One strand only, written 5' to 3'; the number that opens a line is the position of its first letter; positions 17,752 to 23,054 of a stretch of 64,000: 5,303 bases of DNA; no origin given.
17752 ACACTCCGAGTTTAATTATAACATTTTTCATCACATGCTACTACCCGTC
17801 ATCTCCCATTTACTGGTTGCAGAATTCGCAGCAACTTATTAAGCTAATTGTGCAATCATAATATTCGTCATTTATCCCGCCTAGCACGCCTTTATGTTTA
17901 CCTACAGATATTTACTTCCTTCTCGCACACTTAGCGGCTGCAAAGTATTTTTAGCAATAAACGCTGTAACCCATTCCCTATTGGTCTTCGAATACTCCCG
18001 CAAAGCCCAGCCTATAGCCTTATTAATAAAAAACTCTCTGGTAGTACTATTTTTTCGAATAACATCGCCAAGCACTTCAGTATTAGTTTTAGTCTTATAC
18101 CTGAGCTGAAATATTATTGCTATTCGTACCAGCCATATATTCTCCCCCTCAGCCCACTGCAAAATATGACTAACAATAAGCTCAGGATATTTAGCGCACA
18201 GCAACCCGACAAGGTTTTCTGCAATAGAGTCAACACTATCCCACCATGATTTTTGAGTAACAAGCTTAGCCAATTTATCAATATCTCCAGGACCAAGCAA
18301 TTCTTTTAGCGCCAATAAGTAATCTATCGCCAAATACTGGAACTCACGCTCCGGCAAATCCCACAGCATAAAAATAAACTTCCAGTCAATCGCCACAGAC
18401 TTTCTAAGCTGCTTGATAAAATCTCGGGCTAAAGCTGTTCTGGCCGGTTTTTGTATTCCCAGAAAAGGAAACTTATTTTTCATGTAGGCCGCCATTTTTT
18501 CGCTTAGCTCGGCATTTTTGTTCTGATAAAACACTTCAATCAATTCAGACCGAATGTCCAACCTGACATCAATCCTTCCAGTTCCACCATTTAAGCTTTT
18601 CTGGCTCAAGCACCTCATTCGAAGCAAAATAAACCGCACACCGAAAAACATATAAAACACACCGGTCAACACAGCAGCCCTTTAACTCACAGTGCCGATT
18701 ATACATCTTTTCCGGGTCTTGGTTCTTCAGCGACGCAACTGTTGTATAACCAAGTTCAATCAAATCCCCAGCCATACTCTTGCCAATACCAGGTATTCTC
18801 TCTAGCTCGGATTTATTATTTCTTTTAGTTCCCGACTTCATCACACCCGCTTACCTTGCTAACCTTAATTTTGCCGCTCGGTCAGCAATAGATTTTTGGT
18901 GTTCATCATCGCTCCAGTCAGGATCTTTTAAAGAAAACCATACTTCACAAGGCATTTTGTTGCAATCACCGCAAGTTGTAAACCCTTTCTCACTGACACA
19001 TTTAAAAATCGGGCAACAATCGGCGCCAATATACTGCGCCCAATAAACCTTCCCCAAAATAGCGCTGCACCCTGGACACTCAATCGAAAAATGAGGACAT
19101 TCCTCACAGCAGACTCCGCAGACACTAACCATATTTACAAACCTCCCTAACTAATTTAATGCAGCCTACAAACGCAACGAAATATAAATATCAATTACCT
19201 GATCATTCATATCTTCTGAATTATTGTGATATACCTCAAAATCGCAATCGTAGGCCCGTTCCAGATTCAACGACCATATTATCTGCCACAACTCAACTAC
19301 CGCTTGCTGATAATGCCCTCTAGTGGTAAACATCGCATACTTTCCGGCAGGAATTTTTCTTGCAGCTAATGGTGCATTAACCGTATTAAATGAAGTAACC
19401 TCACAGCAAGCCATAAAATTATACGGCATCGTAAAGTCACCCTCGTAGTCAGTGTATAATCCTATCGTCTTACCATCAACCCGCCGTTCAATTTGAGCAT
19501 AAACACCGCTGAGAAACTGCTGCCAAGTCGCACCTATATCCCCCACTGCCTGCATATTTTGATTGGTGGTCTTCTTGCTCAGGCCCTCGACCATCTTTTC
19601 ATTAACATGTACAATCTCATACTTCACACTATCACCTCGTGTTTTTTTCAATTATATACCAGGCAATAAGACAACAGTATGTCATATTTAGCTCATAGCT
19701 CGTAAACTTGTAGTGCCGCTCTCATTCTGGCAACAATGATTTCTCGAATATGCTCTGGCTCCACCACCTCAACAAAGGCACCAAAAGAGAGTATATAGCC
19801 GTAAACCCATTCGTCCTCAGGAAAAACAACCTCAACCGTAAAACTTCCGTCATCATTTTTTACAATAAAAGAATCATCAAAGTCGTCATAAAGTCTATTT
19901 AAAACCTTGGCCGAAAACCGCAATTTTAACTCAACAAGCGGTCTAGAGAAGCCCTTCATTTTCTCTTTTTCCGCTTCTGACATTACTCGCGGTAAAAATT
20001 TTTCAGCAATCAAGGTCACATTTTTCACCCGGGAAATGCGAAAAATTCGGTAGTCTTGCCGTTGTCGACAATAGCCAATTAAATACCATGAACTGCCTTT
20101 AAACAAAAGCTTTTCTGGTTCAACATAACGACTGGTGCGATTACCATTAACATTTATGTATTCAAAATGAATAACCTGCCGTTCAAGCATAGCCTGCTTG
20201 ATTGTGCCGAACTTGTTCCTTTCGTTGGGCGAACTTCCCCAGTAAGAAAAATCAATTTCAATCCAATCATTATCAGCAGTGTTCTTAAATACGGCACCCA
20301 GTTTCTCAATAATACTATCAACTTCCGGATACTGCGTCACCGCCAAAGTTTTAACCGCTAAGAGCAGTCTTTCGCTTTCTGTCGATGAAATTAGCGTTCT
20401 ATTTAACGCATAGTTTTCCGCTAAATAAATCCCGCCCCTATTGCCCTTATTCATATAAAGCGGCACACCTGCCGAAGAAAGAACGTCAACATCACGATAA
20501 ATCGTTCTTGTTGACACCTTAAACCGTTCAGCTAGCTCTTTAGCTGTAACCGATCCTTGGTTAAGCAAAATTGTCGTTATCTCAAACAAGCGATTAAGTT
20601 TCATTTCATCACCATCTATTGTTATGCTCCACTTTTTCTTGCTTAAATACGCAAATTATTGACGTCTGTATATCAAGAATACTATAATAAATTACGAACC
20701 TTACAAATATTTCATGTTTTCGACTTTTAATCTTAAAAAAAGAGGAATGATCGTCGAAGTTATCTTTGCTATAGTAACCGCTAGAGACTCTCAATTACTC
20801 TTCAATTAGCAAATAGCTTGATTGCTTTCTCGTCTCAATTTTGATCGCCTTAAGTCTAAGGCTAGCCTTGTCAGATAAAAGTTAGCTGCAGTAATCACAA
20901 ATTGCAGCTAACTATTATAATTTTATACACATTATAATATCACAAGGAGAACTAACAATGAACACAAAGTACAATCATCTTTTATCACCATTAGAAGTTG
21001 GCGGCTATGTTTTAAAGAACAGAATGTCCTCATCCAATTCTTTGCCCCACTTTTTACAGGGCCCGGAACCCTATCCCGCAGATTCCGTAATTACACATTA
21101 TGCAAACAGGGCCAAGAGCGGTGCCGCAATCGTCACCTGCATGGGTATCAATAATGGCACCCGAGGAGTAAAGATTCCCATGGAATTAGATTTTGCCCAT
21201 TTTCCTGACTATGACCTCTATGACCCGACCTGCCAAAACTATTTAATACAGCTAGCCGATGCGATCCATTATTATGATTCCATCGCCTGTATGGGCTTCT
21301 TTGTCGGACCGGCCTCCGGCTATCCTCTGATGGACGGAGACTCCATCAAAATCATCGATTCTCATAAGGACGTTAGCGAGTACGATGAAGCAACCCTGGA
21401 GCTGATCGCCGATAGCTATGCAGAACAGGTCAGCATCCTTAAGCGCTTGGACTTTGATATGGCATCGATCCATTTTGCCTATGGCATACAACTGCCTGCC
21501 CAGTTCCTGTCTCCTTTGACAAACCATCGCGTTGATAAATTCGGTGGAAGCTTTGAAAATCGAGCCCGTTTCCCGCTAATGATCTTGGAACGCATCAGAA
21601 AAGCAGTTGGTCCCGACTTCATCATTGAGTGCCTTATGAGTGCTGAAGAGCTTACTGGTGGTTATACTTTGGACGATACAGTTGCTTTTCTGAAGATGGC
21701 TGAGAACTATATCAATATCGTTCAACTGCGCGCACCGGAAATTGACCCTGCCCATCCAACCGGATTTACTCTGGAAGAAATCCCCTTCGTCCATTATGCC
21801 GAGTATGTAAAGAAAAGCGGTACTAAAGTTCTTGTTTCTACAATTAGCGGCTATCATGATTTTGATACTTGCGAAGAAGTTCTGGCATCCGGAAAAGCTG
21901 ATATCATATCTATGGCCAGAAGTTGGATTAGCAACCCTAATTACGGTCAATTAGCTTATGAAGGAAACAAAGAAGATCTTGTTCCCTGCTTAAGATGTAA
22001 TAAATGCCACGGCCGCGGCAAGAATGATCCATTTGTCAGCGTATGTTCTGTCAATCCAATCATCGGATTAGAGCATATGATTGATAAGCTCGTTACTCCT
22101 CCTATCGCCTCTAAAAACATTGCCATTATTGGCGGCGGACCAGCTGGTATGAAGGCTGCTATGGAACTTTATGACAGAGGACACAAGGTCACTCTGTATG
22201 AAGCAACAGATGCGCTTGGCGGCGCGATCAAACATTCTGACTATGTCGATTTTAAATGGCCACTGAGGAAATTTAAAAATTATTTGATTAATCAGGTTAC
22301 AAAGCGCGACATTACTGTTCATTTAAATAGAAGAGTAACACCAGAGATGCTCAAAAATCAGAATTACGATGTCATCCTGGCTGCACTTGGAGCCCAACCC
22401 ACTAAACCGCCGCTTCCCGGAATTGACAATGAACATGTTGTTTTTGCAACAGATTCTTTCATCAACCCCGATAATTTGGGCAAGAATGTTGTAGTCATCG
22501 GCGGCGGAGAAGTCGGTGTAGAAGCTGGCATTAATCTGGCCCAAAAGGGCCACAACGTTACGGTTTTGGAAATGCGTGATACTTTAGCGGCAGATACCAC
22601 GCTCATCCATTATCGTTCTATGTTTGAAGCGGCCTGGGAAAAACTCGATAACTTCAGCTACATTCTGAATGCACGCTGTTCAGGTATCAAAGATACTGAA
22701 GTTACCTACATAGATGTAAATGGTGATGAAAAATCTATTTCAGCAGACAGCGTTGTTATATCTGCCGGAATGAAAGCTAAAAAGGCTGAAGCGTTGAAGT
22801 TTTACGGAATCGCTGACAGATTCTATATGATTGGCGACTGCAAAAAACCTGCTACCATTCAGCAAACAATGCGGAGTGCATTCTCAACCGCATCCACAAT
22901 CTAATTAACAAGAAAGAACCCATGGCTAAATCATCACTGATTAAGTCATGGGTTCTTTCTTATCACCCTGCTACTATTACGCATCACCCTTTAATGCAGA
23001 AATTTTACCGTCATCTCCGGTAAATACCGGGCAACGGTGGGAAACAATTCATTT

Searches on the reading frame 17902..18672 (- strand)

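Call 31: search_protein_families(library=pfam, proteins=[window:17902-18672:-])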
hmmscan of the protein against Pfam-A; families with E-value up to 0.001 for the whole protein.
window:17902-18672:- (256 aa): 1 family
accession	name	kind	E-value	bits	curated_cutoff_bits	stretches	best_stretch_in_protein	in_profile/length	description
PF08713.17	DNA_alkylation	-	2.9e-61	207.3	21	1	46-256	3-213/213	DNA alkylation repair enzyme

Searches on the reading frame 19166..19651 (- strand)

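Call 31: search_protein_families(library=pfam, proteins=[window:19166-19651:-])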
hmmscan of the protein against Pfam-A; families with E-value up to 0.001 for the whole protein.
window:19166-19651:- (161 aa): 2 families
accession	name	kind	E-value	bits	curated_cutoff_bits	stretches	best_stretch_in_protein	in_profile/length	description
PF14526.11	Cass2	-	1.1e-29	104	27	1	12-158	1-149/150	Integron-associated effector binding protein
PF06445.20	GyrI-like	-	1.7e-21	77.5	26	1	10-159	2-154/155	GyrI-like small molecule binding domain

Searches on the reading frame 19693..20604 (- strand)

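Call 31: search_protein_families(library=pfam, proteins=[window:19693-20604:-])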
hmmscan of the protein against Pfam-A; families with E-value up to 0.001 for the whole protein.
window:19693-20604:- (303 aa): 6 families
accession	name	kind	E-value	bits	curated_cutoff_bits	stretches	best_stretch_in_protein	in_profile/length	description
PF13280.12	WYL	-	6.6e-21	74.5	21.8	1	132-197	3-69/70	WYL domain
PF25583.1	WCX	-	8.6e-18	64.9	23.9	1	223-298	2-76/76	WCX domain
PF08279.18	HTH_11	-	7.1e-14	51.9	25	1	5-57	1-53/55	HTH domain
PF19187.6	HTH_PafC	-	2.8e-09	37.3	32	1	2-102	2-113/115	PafC helix-turn-helix domain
PF08220.18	HTH_DeoR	-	1.1e-07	31.9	21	1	5-47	1-43/57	DeoR-like helix-turn-helix domain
PF21476.4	PF0610-like_N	-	0.00024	21.7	33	1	9-40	6-36/50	PF0610-like, N-terminal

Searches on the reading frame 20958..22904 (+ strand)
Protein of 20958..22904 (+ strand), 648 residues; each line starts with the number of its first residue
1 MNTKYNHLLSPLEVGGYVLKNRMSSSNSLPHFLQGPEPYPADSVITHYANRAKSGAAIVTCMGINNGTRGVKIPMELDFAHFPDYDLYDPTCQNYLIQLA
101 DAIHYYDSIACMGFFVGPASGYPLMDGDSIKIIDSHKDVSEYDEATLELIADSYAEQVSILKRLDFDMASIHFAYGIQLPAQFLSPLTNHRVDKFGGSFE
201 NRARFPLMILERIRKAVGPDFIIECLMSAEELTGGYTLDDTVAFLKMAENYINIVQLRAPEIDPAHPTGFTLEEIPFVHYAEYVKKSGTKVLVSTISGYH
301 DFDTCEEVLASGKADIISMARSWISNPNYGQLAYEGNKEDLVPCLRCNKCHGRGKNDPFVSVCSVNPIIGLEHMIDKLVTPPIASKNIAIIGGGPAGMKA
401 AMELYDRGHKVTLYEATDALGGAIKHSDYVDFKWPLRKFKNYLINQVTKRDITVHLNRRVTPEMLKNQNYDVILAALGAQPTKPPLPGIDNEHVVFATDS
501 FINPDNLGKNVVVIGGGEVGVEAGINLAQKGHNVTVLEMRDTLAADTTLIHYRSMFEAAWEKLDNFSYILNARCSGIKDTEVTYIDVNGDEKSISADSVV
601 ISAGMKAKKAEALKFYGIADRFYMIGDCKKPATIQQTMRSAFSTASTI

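Call 31: search_protein_families(library=pfam, proteins=[window:20958-22904:+])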
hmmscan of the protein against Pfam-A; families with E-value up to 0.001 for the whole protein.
window:20958-22904:+ (648 aa): 17 families
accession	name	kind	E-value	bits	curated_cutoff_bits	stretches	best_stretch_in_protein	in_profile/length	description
PF07992.20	Pyr_redox_2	-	3.5e-30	105.9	26.1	1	387-612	2-244/291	Pyridine nucleotide-disulphide oxidoreductase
PF00724.26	Oxidored_FMN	-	1.6e-29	103.7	27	1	8-334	2-336/342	NADH:flavin oxidoreductase / NADH oxidase family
PF13738.12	Pyr_redox_3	-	1.5e-17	64.2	30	2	477-607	132-269/305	Pyridine nucleotide-disulphide oxidoreductase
PF00070.33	Pyr_redox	-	1.5e-14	54.7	22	1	510-578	1-67/82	Pyridine nucleotide-disulphide oxidoreductase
PF01266.30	DAO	-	4.7e-13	49.8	27.9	2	388-426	2-41/353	FAD dependent oxidoreductase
PF13450.12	NAD_binding_8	-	1.1e-12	48.5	21.9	1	390-428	1-39/68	NAD(P)-binding Rossmann-like domain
PF12831.13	FAD_oxidored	-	5.2e-11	42.9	27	1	388-424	2-38/416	FAD dependent oxidoreductase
PF03486.20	HI0933_like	-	1.7e-10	41.2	50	1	387-425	2-40/244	HI0933-like protein Rossmann domain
PF00890.30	FAD_binding_2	-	1.3e-09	38.2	20.4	1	388-426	2-40/414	FAD binding domain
PF01593.30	Amino_oxidase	-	3.4e-08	33.7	19.8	1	396-424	2-30/443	Flavin containing amine oxidoreductase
PF01134.28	GIDA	-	5.7e-08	32.7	22.1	0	388-420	2-35/391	Glucose inhibited division protein A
PF01494.25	FAD_binding_3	-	2.5e-07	30.7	22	0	388-416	4-32/349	FAD binding domain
PF13241.12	NAD_binding_7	-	4.8e-07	30.7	22.1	0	508-557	7-56/104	Putative NAD(P)-binding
PF01946.23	Thi4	-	1.3e-06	28.3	26.2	0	383-424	15-57/235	Thi4 family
PF01262.27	AlaDh_PNT_C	-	8.1e-06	25.8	23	0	510-545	30-65/214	Alanine dehydrogenase/PNT, C-terminal domain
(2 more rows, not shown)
